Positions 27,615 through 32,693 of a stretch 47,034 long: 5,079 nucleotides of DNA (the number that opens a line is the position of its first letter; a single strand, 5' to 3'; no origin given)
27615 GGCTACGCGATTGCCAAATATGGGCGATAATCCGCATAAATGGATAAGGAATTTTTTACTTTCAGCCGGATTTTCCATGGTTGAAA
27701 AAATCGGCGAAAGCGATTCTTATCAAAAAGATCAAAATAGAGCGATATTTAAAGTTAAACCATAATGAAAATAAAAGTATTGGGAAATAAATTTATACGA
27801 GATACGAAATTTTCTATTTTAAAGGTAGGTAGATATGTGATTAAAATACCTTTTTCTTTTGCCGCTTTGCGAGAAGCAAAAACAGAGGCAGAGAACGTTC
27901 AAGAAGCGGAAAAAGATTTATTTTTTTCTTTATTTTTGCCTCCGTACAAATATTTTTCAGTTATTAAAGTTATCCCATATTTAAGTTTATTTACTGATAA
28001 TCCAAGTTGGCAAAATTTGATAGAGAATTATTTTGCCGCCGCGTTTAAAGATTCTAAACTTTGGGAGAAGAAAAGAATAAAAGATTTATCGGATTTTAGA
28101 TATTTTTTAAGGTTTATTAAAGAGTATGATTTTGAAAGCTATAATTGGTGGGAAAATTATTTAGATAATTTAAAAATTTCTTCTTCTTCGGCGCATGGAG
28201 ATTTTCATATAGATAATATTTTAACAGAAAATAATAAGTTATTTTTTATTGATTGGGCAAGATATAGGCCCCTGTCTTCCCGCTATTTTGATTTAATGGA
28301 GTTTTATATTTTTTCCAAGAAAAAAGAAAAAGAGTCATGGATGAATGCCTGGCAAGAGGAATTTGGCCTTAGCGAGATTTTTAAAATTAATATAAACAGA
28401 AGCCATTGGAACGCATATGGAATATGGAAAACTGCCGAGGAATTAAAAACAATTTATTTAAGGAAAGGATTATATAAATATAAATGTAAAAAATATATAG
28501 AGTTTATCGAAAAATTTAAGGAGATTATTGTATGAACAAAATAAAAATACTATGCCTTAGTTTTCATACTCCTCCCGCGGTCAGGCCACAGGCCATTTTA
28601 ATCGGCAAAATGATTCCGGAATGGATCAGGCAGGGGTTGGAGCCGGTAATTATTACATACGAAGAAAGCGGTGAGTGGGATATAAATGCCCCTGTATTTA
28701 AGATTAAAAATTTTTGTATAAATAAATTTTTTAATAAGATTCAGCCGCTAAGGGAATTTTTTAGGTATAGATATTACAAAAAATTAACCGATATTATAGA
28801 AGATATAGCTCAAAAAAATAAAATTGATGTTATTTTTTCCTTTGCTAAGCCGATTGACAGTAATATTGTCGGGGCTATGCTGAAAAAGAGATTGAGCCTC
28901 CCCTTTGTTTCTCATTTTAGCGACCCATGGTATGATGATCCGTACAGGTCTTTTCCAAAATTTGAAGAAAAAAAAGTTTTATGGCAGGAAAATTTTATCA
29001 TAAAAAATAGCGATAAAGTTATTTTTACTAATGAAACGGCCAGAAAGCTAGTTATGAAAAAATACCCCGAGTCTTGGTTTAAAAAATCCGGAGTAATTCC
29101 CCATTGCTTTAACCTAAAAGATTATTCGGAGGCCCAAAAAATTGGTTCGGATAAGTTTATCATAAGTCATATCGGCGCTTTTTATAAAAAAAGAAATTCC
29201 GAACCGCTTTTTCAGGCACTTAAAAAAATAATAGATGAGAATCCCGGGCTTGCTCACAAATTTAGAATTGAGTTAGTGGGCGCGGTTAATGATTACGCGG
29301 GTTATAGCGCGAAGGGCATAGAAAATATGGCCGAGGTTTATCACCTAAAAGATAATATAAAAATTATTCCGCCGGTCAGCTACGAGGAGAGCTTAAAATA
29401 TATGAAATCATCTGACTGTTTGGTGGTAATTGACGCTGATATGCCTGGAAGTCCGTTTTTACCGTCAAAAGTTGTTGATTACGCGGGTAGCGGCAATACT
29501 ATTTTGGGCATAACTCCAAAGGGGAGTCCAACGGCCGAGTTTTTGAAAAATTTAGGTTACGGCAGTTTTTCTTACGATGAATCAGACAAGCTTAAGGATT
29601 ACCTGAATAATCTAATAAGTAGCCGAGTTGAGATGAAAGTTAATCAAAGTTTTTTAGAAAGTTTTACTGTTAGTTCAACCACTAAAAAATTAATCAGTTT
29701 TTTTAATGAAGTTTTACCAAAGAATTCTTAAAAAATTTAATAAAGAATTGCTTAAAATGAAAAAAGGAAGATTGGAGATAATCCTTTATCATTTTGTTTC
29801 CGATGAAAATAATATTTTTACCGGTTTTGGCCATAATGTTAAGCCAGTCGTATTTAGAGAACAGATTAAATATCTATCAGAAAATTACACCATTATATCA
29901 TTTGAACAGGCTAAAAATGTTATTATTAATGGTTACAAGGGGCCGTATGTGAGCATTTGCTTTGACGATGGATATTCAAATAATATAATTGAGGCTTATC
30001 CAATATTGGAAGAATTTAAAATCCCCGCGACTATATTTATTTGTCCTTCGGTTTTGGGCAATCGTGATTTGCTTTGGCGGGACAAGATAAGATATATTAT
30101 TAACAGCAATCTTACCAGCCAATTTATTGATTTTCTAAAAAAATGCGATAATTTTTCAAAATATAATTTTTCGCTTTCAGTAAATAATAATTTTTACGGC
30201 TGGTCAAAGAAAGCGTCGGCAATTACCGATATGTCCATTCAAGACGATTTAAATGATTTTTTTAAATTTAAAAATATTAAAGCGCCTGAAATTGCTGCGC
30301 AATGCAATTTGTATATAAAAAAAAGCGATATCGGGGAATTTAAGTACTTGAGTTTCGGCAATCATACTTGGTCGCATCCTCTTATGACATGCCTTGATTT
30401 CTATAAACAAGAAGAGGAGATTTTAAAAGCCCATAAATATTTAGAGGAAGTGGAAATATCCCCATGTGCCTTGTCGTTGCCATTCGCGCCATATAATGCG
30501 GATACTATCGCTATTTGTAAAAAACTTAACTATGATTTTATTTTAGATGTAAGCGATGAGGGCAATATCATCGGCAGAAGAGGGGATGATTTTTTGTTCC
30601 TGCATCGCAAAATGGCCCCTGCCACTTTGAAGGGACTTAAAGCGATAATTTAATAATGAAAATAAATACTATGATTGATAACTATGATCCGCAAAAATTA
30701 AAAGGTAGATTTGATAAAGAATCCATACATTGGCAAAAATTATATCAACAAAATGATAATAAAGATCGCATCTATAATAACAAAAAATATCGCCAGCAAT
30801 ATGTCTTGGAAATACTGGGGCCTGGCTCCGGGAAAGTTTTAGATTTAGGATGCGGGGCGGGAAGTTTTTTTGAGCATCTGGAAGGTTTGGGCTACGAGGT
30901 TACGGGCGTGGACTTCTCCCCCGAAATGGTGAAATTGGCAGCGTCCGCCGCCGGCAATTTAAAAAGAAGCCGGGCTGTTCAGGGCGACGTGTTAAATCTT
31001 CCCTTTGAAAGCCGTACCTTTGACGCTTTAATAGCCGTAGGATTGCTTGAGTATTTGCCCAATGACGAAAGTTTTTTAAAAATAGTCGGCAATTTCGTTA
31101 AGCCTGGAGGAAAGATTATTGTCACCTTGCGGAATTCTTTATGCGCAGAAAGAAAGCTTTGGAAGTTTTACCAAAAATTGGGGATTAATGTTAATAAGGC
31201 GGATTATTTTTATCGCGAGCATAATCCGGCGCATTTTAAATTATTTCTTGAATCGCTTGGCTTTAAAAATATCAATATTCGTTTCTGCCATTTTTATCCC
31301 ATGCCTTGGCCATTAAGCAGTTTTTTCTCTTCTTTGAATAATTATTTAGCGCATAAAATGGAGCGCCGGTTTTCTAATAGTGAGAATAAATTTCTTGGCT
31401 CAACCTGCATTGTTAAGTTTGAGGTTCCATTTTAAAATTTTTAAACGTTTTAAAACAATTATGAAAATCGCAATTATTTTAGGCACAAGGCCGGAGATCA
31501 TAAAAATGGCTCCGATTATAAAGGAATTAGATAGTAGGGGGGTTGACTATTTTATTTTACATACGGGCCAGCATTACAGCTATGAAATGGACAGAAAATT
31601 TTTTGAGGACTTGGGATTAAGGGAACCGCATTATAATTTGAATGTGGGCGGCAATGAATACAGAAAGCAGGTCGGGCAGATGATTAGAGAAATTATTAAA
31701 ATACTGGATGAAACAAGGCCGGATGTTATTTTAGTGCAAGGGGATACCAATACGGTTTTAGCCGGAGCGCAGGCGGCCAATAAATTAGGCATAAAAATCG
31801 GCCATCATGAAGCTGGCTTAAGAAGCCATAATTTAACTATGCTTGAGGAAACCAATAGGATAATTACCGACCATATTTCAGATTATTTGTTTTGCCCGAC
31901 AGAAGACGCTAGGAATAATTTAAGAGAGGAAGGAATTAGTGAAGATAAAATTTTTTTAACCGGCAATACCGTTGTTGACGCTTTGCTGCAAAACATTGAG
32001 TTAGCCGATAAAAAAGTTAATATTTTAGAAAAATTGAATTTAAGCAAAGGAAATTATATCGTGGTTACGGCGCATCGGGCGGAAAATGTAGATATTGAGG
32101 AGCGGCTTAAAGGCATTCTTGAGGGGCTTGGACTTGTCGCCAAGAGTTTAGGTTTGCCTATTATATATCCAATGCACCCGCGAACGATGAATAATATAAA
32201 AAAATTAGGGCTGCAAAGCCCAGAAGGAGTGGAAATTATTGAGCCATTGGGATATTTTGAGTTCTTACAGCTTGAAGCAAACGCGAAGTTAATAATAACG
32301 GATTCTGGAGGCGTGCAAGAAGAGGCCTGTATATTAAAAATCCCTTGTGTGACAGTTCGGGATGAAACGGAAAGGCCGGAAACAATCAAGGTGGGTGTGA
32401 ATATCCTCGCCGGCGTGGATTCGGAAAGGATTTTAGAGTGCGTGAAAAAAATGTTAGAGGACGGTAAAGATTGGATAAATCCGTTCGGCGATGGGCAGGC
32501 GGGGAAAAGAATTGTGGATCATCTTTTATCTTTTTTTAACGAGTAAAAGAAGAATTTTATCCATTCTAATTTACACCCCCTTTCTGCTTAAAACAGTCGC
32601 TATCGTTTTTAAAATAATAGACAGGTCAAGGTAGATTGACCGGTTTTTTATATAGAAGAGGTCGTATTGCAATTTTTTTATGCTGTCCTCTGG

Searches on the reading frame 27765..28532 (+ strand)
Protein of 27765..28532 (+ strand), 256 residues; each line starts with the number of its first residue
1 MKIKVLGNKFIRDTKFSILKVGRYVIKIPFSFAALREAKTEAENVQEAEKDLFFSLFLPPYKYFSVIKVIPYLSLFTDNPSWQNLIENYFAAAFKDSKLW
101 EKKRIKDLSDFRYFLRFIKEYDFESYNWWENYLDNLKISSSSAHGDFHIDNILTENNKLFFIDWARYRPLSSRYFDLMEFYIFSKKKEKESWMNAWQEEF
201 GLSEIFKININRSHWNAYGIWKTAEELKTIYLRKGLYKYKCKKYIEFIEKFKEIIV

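Call 11: search_protein_families(library=pfam, proteins=[window:27765-28532:+], max_evalue=0.001)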
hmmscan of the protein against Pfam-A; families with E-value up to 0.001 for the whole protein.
window:27765-28532:+ (256 aa): 1 family
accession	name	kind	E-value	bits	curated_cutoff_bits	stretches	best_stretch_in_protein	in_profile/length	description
PF01636.29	APH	-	2.2e-05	24.8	23.2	1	117-168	146-198/239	Phosphotransferase enzyme family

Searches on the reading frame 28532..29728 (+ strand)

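Call 11: search_protein_families(library=pfam, proteins=[window:28532-29728:+], max_evalue=0.001)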
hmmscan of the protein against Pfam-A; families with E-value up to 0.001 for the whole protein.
window:28532-29728:+ (399 aa): 3 families
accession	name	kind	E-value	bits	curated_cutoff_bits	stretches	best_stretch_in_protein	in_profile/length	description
PF13439.12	Glyco_transf_4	-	2.6e-07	31.3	28.5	1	28-195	12-168/170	Glycosyltransferase Family 4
PF00534.26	Glycos_transf_1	-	6.3e-07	29.5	26.4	1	199-299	6-98/172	Glycosyl transferases group 1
PF13579.12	Glyco_trans_4_4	-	0.00024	21.9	29.7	1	29-174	12-142/158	Glycosyl transferase 4-like domain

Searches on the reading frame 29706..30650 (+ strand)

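Call 11: search_protein_families(library=pfam, proteins=[window:29706-30650:+], max_evalue=0.001)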
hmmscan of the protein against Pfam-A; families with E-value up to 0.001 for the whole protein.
window:29706-30650:+ (315 aa): 1 family
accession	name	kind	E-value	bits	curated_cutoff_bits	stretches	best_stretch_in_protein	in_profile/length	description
PF01522.26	Polysacc_deac_1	-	1.2e-15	58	23.1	2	78-116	5-43/124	Polysaccharide deacetylase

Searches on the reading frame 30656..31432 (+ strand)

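Call 11: search_protein_families(library=pfam, proteins=[window:30656-31432:+], max_evalue=0.001)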
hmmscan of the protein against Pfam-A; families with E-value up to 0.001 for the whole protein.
window:30656-31432:+ (259 aa): 10 families
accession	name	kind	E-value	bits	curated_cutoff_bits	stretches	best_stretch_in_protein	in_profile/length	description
PF08241.18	Methyltransf_11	-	2e-21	76.8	21.2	1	62-156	1-95/95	Methyltransferase domain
PF13649.12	Methyltransf_25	-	4.8e-20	72.5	27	1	61-152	1-97/97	Methyltransferase domain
PF13489.12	Methyltransf_23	-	2.7e-17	63.4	27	1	49-177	12-137/164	Methyltransferase domain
PF13847.12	Methyltransf_31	-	1.1e-16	61.3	27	1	60-160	6-113/145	Methyltransferase domain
PF08242.18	Methyltransf_12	-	5.7e-16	59.5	30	1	62-154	1-98/98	Methyltransferase domain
PF01209.24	Ubie_methyltran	-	4.8e-08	33.1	20.1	1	44-161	34-155/233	ubiE/COQ5 methyltransferase family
PF05401.17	NodS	-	2.9e-07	31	24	1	40-163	26-152/201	Nodulation protein S (NodS)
PF02353.26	CMAS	-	1.1e-05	25.3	27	1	44-156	50-164/273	Mycolic acid cyclopropane synthetase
PF03848.20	TehB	-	1.8e-05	24.7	20.4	1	52-146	27-119/193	Tellurite resistance protein TehB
PF07021.18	MetW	-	0.0002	21.5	21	1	48-160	5-111/193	Methionine biosynthesis protein MetW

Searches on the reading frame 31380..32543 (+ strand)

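Call 11: search_protein_families(library=pfam, proteins=[window:31380-32543:+], max_evalue=0.001)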
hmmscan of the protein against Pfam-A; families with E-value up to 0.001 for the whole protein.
window:31380-32543:+ (388 aa): 4 families
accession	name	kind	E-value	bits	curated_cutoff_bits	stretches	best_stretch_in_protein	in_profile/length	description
PF02350.25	Epimerase_2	-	2.9e-117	391.8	30.6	1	49-382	2-346/347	UDP-N-acetylglucosamine 2-epimerase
PF13439.12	Glyco_transf_4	-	8e-08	32.9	28.5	1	47-196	12-164/170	Glycosyltransferase Family 4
PF13579.12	Glyco_trans_4_4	-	1.5e-05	25.8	29.7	1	46-196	10-157/158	Glycosyl transferase 4-like domain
PF06925.17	MGDG_synth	-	0.0002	22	25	0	165-195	136-166/169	Monogalactosyldiacylglycerol (MGDG) synthase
